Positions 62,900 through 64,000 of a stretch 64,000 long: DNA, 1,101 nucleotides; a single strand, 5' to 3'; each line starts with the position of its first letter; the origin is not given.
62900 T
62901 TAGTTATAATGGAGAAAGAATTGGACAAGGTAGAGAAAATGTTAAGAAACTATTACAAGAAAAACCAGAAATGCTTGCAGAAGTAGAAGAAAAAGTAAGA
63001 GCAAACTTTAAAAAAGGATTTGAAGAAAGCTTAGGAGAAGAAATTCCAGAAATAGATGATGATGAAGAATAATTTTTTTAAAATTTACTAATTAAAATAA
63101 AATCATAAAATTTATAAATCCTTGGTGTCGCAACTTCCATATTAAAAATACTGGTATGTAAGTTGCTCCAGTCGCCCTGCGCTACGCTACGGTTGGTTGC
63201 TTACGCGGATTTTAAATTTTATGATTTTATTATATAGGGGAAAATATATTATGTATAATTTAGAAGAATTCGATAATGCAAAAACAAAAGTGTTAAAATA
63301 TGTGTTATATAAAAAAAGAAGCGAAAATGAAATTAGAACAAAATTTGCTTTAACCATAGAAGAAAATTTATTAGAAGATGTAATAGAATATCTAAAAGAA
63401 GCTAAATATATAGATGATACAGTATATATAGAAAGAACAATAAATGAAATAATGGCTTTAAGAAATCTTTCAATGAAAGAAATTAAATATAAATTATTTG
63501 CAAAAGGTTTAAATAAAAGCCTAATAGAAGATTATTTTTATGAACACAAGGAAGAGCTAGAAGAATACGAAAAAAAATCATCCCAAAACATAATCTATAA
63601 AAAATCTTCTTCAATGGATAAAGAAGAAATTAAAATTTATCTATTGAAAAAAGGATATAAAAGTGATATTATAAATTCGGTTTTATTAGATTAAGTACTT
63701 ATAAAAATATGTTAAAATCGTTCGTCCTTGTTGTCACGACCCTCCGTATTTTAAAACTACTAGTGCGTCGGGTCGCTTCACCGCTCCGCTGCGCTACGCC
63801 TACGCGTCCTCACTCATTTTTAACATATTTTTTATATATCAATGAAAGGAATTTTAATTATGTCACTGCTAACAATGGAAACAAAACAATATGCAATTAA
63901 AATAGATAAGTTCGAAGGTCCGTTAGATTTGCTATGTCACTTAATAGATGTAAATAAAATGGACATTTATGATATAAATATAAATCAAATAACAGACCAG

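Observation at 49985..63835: A family of GC-rich structured elements, each embedded at the centre of a different long AT-rich palindrome just after a stop codon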

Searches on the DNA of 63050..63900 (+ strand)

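Call 11: search_rna_families(source=window, start=63050, end=63900, threshold=evalue, max_evalue=10)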
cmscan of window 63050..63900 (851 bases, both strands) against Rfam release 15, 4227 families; matches with E-value up to 10: 4.
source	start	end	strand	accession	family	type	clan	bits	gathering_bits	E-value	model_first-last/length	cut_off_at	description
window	63652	63743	-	RF00349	snoR11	Gene; snRNA; snoRNA; CD-box;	-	19.1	50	2.5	1-90/90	no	Small nucleolar RNA R11/Z151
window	63454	63521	+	RF00105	SNORD115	Gene; snRNA; snoRNA; CD-box;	-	17.8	39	2.6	1-82/82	no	Small nucleolar RNA SNORD115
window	63054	63079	+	RF01526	ceN106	Gene; snRNA; snoRNA; CD-box;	-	14.8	60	6.5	1-77/77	no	C. elegans snoRNA ceN106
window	63657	63834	-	RF02422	Bp1_738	Gene; sRNA;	-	12.6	45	6.4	1-208/208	no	Burkholderia sRNA Bp1_Cand738_SIPHT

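Call 13: search_dna_similar(query=window:63096-63231:+, collection=plasmids, mode=distant, max_evalue=0.01)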
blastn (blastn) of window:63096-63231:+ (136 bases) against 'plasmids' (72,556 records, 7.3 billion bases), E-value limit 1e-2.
No match.

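Call 14: search_dna_similar(query=window:63096-63231:+, collection=phages, mode=distant, max_evalue=0.01)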
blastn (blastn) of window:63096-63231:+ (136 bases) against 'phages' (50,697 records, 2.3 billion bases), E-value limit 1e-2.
No match.

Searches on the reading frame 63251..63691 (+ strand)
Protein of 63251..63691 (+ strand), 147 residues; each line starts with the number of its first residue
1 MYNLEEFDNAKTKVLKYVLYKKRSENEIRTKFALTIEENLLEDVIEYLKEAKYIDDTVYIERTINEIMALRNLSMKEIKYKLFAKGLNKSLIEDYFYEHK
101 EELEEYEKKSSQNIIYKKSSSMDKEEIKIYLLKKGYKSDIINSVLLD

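Call 15: find_encoding_contigs(protein=window:63251-63691:+, flank=10000, max_places=8)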
Protein window:63251-63691:+ (147 aa): 9 contigs read that carry it; 6 places shown.
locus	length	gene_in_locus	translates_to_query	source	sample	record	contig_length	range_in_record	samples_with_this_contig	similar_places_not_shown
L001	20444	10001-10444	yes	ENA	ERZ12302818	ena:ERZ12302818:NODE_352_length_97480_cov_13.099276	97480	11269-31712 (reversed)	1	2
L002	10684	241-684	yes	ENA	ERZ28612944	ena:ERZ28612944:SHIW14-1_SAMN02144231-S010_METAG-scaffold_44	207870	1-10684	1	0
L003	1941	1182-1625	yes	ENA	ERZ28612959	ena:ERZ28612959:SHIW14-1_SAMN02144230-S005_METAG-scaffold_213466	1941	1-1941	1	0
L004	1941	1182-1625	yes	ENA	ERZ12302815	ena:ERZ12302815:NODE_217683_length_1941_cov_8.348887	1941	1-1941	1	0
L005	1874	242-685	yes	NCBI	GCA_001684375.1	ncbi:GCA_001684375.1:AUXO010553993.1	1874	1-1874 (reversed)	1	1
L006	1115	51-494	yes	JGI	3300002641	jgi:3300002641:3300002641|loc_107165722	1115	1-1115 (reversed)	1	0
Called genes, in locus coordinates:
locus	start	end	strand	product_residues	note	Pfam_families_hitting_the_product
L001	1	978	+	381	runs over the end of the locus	PF12698:ABC2_membrane_3, PF01061:ABC2_membrane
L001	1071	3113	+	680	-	PF17191:RecG_wedge, PF01336:tRNA_anti-codon (weak), PF04851:ResIII, PF00270:DEAD, PF22590:Cas3-like_C_2 (faint), PF00271:Helicase_C, PF19833:RecG_dom3_C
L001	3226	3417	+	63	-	-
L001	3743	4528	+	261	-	PF14094:DUF4272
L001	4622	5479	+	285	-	PF01430:HSP33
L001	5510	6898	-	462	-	PF01336:tRNA_anti-codon, PF00152:tRNA-synt_2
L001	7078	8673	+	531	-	PF00496:SBP_bac_5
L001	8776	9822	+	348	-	PF00154:RecA_N, PF06745:ATPase (weak), PF08423:Rad51, PF27531:MT3502_N (weak), PF01637:ATPase_2 (faint), PF21096:RecA_C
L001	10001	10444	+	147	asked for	PF21982:RecX_HTH1 (faint)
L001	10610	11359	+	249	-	PF02616:SMC_ScpA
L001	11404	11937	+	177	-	-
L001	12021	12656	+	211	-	PF09579:Spore_YtfJ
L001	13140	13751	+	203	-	-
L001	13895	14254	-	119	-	-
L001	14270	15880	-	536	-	-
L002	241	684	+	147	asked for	PF21982:RecX_HTH1 (faint)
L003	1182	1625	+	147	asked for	PF21982:RecX_HTH1 (faint)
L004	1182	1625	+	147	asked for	PF21982:RecX_HTH1 (faint)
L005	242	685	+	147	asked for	PF21982:RecX_HTH1 (faint)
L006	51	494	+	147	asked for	PF21982:RecX_HTH1 (faint)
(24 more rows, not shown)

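Call 19: find_homologous_proteins(query=window:63251-63691:+)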
Query window:63251-63691:+ (147 aa): 4575 proteins with E <= 0.001 among 4627 candidates; the best 120 are listed.
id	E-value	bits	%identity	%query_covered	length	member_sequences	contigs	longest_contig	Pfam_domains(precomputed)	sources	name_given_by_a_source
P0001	3.8e-81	288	100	100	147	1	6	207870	PF21982.3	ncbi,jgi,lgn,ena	-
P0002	4.3e-76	271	99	96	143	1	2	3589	-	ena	-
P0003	4.9e-75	268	96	97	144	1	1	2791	PF21982.3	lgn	-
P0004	3.7e-74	265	96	96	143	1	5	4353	PF21982.3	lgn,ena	-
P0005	5.7e-74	265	93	99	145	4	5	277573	PF21982.3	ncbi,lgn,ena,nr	ncbi:MAG: RecX family transcriptional regulator [Clostridia bacterium]|nr:RecX family transcriptiona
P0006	2.5e-73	263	92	99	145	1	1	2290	PF21982.3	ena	-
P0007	2.1e-72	260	92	99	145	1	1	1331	PF21982.3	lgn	-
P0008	5.8e-72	258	89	100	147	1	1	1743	PF21982.3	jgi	jgi:regulatory protein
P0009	3.1e-69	249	88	100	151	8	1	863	PF21982.3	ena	-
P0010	1.3e-68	247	88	100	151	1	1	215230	PF21982.3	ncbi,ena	-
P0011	4.5e-68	246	86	98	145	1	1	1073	PF21982.3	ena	-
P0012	3.0e-65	236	85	97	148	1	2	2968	PF21982.3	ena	-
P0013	1.4e-64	234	83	99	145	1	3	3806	PF21982.3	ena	-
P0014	2.6e-64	233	84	96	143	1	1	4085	PF21982.3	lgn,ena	-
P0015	6.9e-64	232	84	96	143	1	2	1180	PF21982.3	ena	-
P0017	4.9e-63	229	81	99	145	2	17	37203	PF21982.3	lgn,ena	-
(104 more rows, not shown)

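Call 20: find_encoding_contigs(protein=P0005, flank=10000, max_places=2)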
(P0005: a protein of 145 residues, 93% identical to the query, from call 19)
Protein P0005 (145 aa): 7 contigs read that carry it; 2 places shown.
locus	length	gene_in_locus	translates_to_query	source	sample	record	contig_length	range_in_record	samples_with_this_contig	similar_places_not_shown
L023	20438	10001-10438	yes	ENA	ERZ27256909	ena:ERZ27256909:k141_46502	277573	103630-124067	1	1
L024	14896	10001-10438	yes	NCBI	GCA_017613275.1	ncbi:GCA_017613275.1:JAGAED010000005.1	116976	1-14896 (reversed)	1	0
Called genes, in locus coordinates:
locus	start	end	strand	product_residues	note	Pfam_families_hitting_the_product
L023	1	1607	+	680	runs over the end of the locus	PF17191:RecG_wedge, PF01336:tRNA_anti-codon (weak), PF22590:Cas3-like_C_2 (faint), PF04851:ResIII, PF00270:DEAD, PF13604:AAA_30 (weak), PF00271:Helicase_C, PF19833:RecG_dom3_C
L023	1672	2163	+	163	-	-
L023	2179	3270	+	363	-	PF13306:LRR_5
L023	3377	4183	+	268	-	PF13306:LRR_5, PF13855:LRR_8 (faint), PF13306:LRR_5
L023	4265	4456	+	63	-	-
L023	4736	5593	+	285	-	PF01430:HSP33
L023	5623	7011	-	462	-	PF01336:tRNA_anti-codon, PF00152:tRNA-synt_2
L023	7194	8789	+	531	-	PF00496:SBP_bac_5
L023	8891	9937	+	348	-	PF00154:RecA_N, PF06745:ATPase (weak), PF08423:Rad51, PF27531:MT3502_N (weak), PF01637:ATPase_2 (faint), PF21096:RecA_C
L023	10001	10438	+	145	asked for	PF21982:RecX_HTH1 (faint)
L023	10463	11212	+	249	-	PF02616:SMC_ScpA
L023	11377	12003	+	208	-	PF09579:Spore_YtfJ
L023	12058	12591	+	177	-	-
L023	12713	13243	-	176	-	-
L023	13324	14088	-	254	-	-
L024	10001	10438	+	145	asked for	PF21982:RecX_HTH1 (faint)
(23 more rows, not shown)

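Call 21: find_encoding_contigs(protein=P0010, flank=10000, max_places=2)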
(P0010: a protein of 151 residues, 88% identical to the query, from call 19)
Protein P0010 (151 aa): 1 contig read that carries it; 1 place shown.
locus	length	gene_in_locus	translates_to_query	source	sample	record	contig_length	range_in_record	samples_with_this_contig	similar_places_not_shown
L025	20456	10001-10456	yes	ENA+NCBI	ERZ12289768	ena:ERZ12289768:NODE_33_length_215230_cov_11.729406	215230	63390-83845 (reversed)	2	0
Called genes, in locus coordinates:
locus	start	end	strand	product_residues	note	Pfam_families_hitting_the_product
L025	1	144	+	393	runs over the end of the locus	PF12679:ABC2_membrane_2 (faint), PF12698:ABC2_membrane_3, PF01061:ABC2_membrane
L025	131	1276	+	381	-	PF12698:ABC2_membrane_3, PF01061:ABC2_membrane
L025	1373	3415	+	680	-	PF17191:RecG_wedge, PF01336:tRNA_anti-codon (weak), PF04851:ResIII, PF00270:DEAD, PF22590:Cas3-like_C_2 (faint), PF00271:Helicase_C, PF19833:RecG_dom3_C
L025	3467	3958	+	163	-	-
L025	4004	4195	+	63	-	-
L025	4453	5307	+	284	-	PF01430:HSP33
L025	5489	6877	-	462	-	PF01336:tRNA_anti-codon, PF00152:tRNA-synt_2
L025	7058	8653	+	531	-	PF00496:SBP_bac_5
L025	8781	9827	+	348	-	PF00154:RecA_N, PF06745:ATPase (weak), PF08423:Rad51, PF27531:MT3502_N (weak), PF01637:ATPase_2 (faint), PF21096:RecA_C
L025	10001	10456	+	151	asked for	PF21982:RecX_HTH1 (faint)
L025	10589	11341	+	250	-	PF02616:SMC_ScpA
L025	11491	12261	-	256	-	PF18075:FtsX_ECD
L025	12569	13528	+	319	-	PF12784:PDDEXK_2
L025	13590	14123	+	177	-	-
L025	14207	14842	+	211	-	PF09579:Spore_YtfJ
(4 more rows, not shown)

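Call 22: find_encoding_contigs(protein=P0017, flank=10000, max_places=2)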
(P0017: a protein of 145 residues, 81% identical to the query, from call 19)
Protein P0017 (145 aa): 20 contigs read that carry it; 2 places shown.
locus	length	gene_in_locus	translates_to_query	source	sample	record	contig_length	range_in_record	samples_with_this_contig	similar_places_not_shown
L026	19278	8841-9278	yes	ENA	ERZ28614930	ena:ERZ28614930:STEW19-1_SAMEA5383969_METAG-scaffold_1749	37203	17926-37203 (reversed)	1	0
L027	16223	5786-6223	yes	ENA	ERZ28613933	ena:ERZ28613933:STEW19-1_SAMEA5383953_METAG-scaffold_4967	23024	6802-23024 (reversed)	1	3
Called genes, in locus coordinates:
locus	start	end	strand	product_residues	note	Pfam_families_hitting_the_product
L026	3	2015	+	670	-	?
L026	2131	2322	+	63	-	-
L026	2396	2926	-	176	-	-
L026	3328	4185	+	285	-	PF01430:HSP33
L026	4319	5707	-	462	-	PF01336:tRNA_anti-codon, PF00152:tRNA-synt_2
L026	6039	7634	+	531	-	PF00496:SBP_bac_5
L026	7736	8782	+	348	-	PF00154:RecA_N, PF06745:ATPase (weak), PF08423:Rad51, PF27531:MT3502_N (weak), PF01637:ATPase_2 (faint), PF21096:RecA_C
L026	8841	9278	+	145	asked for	PF21982:RecX_HTH1 (faint)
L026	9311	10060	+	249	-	PF02616:SMC_ScpA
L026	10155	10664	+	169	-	-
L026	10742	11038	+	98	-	PF09579:Spore_YtfJ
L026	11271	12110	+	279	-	-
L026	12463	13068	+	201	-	-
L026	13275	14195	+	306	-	-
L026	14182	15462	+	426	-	PF03721:UDPG_MGDP_dh_N, PF00984:UDPG_MGDP_dh, PF03720:UDPG_MGDP_dh_C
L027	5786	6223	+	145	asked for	PF21982:RecX_HTH1 (faint)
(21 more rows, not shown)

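Call 104: search_protein_families(library=pfam, proteins=[window:63251-63691:+], max_evalue=0.00001)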
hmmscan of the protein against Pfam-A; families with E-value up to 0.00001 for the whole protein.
window:63251-63691:+ (147 aa): 1 family
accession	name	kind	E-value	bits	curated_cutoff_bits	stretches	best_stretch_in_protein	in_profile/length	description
PF21982.2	RecX_HTH1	-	2.9e-08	34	26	0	10-48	1-40/40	RecX, first three-helix domain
